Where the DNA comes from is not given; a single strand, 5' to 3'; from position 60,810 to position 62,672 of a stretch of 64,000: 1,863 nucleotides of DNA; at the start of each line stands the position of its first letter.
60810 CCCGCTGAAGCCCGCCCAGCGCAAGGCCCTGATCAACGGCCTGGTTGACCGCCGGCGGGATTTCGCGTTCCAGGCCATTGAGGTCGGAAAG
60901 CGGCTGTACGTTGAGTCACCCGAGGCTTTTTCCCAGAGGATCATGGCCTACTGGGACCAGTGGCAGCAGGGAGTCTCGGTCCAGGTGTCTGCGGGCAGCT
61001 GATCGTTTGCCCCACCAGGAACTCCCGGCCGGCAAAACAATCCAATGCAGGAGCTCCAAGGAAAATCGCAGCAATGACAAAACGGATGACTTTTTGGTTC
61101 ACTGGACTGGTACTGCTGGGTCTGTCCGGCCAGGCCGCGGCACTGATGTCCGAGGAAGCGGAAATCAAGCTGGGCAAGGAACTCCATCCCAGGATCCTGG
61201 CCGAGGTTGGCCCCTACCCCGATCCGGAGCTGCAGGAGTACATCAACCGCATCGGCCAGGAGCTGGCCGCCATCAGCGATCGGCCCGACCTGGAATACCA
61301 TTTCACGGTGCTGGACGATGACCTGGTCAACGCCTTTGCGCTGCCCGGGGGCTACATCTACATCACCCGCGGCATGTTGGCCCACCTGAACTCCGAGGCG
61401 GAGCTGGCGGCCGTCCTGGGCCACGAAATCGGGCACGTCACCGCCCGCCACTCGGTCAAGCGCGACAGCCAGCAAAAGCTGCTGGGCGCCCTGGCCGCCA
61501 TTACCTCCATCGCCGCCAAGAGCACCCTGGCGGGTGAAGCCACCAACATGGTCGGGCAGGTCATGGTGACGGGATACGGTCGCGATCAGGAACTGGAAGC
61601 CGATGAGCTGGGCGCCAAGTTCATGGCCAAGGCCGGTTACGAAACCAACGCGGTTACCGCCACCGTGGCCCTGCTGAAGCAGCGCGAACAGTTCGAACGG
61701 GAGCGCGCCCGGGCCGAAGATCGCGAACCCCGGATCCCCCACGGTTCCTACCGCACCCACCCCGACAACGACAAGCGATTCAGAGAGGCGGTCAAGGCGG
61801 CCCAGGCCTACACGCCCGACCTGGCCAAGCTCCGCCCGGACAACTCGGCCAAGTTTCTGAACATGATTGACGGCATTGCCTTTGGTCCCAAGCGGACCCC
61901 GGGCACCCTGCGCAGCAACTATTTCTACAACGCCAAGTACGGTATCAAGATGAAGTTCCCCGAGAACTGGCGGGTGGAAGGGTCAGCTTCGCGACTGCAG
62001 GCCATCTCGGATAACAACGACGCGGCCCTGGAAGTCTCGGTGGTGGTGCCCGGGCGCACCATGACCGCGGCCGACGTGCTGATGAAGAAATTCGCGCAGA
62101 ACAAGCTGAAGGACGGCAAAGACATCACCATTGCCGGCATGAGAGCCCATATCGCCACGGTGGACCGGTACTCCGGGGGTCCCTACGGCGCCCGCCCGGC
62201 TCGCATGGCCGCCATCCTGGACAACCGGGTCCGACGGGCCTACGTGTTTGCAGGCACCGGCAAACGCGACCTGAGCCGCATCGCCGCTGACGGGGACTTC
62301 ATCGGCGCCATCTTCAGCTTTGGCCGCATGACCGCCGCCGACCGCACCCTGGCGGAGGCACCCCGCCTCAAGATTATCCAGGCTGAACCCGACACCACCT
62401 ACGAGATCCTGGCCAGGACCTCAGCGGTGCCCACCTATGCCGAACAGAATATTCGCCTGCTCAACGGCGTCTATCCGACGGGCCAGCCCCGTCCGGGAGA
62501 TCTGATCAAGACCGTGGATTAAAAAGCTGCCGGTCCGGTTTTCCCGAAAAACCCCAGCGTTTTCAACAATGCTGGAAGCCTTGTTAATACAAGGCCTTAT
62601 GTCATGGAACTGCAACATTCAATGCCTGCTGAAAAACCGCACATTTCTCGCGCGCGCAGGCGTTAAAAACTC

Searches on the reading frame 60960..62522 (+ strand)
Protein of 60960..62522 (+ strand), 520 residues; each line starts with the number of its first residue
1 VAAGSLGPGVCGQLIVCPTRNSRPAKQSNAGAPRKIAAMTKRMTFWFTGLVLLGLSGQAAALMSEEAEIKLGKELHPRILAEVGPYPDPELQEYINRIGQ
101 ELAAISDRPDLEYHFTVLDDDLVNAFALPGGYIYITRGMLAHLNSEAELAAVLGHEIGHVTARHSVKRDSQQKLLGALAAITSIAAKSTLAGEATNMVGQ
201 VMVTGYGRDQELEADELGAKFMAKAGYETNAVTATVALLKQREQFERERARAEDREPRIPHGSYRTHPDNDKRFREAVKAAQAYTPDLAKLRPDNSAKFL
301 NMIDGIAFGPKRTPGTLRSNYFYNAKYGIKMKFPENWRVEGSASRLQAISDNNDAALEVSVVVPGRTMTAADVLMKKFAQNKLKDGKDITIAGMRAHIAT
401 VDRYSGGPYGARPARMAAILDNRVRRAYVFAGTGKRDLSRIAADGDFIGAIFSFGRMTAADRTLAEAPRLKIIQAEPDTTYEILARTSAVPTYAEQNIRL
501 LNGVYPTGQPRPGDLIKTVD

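Call 93: search_protein_families(library=pfam, proteins=[window:60960-62522:+], max_evalue=0.00001)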
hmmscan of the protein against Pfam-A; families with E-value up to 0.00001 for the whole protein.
window:60960-62522:+ (520 aa): 1 family
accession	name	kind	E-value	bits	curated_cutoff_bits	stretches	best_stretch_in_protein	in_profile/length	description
PF01435.24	Peptidase_M48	-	7.5e-38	130.7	20.3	1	91-278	3-183/186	Peptidase family M48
